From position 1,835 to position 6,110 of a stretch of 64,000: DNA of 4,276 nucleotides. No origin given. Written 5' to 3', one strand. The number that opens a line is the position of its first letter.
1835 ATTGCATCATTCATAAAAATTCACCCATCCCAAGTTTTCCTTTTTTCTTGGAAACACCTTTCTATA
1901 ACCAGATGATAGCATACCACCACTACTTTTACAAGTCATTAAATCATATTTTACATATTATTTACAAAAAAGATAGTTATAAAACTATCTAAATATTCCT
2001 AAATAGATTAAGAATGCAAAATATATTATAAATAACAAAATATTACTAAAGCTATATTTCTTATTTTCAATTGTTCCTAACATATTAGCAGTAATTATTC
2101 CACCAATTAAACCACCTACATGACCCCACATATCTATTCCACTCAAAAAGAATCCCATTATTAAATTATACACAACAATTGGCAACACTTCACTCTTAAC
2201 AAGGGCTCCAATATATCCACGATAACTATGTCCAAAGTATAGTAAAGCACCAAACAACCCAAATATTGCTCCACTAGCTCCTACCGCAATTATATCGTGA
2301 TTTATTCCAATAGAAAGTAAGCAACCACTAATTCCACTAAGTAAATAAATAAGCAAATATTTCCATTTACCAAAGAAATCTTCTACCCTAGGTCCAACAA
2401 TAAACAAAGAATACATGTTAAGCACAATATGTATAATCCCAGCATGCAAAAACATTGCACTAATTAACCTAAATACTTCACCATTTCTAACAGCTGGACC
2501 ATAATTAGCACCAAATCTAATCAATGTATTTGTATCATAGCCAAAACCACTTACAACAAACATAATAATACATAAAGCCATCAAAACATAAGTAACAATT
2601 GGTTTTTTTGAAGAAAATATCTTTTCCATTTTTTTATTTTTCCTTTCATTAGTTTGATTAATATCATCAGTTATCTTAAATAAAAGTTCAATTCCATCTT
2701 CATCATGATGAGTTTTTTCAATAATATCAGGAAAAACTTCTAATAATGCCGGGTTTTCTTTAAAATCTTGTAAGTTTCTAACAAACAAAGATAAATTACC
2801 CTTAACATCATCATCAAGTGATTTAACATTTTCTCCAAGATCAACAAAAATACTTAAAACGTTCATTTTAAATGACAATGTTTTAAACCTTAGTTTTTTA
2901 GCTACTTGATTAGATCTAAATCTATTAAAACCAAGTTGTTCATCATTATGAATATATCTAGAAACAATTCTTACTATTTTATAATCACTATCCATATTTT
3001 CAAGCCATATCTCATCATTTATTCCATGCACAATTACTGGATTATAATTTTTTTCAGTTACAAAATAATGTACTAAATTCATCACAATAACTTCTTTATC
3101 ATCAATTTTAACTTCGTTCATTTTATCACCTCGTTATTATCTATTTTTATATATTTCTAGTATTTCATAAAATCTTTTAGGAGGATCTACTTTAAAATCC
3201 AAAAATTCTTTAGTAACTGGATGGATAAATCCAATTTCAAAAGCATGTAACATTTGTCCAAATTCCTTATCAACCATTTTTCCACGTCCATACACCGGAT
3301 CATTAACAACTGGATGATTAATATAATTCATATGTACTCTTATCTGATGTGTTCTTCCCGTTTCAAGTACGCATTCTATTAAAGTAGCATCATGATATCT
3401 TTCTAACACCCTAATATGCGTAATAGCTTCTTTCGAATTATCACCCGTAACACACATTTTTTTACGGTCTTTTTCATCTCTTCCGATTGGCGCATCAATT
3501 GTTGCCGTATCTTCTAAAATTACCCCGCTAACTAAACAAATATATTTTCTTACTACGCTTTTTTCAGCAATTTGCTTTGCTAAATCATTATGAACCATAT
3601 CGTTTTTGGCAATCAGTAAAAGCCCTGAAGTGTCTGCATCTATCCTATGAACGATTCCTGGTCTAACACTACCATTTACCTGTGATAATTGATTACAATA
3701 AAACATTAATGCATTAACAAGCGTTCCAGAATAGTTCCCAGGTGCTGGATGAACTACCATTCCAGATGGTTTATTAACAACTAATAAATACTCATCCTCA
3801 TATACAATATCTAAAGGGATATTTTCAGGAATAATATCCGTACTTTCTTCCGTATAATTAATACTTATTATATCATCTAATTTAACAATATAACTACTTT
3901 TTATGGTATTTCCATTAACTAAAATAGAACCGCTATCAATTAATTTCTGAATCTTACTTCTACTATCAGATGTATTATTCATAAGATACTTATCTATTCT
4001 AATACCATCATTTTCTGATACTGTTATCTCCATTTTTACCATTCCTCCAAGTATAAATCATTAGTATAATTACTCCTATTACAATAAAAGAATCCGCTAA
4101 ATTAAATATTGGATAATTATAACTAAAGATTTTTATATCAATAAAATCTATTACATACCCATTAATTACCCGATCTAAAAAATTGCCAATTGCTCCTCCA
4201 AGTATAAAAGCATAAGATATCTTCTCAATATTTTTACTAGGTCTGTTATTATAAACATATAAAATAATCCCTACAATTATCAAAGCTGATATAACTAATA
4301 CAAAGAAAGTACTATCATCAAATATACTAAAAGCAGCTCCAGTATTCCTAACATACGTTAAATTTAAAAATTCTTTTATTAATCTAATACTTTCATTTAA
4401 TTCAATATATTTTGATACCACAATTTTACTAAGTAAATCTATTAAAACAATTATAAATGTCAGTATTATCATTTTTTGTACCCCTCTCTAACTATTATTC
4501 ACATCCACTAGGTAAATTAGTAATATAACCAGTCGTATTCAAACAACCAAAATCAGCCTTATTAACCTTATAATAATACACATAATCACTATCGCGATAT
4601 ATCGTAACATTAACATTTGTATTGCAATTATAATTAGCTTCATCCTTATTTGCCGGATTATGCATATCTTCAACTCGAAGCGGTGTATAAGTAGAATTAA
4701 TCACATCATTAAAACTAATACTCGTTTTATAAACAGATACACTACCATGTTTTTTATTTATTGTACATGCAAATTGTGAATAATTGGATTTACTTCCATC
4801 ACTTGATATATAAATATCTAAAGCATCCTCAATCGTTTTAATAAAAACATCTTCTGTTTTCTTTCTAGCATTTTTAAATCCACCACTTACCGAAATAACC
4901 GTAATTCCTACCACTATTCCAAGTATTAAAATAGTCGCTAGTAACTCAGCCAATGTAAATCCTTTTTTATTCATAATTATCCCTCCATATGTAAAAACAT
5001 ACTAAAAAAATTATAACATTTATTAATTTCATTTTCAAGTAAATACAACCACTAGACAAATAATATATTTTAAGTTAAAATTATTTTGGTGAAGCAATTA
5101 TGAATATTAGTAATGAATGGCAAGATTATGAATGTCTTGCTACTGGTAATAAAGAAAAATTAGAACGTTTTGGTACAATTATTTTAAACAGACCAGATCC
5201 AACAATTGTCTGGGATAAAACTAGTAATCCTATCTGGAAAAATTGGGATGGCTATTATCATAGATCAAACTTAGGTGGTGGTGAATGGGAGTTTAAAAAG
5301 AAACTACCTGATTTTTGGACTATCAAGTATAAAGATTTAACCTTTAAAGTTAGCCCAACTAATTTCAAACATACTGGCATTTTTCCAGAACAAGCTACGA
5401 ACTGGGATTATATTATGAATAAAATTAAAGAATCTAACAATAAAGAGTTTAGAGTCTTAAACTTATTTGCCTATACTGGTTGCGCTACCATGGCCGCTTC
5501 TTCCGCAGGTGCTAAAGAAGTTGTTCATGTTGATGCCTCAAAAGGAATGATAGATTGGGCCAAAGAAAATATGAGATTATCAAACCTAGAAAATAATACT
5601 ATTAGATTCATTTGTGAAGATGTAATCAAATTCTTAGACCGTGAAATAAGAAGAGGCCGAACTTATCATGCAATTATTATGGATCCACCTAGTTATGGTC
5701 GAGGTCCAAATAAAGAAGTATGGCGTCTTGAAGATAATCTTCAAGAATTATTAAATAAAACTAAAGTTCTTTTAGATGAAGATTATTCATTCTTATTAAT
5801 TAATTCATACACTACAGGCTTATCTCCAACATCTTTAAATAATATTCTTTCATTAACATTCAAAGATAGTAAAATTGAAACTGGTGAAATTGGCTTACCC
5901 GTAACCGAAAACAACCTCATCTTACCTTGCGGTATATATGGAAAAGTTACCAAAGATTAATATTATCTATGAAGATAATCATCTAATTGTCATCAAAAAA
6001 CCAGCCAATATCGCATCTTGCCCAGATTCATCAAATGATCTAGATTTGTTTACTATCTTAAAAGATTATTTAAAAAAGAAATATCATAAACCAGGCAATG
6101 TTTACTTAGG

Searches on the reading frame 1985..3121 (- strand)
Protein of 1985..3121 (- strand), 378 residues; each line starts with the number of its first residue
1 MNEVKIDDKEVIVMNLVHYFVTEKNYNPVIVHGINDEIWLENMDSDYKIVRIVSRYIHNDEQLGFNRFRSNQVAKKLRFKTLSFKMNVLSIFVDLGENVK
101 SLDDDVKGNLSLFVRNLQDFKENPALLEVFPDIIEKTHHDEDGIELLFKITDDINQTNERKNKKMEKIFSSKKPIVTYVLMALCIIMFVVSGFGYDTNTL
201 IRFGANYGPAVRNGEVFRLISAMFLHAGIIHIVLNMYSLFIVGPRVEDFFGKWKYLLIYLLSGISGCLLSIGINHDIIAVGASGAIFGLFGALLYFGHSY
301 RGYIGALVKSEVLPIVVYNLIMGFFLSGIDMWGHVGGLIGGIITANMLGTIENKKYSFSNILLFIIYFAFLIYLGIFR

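Call 26: search_protein_families(library=pfam, proteins=[window:1985-3121:-], max_evalue=0.01)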
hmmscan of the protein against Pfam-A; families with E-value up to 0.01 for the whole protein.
window:1985-3121:- (378 aa): 1 family
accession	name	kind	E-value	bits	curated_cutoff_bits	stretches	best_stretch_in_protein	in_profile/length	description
PF01694.28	Rhomboid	-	4.9e-35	121.3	22.6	1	214-348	2-140/143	Rhomboid domain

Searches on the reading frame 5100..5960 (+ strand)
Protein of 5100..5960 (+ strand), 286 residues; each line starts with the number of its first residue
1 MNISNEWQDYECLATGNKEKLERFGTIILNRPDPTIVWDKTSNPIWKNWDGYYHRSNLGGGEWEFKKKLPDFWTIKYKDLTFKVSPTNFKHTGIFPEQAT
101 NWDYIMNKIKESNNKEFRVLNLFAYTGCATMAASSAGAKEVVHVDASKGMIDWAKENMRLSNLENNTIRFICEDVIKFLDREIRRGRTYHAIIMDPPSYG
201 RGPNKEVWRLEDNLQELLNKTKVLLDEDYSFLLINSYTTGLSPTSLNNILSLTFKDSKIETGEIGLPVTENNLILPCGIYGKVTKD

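Call 70: search_protein_families(library=pfam, proteins=[window:5100-5960:+], max_evalue=0.0001)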
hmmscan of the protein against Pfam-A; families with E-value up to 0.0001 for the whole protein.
window:5100-5960:+ (286 aa): 2 families
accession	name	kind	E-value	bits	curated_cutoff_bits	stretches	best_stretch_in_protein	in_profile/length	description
PF10672.15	Methyltrans_SAM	-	6.6e-17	62.1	27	1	69-203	82-210/286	S-adenosylmethionine-dependent methyltransferase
PF03602.21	Cons_hypoth95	-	9.6e-09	35.6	24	1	114-210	40-135/182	Conserved hypothetical protein 95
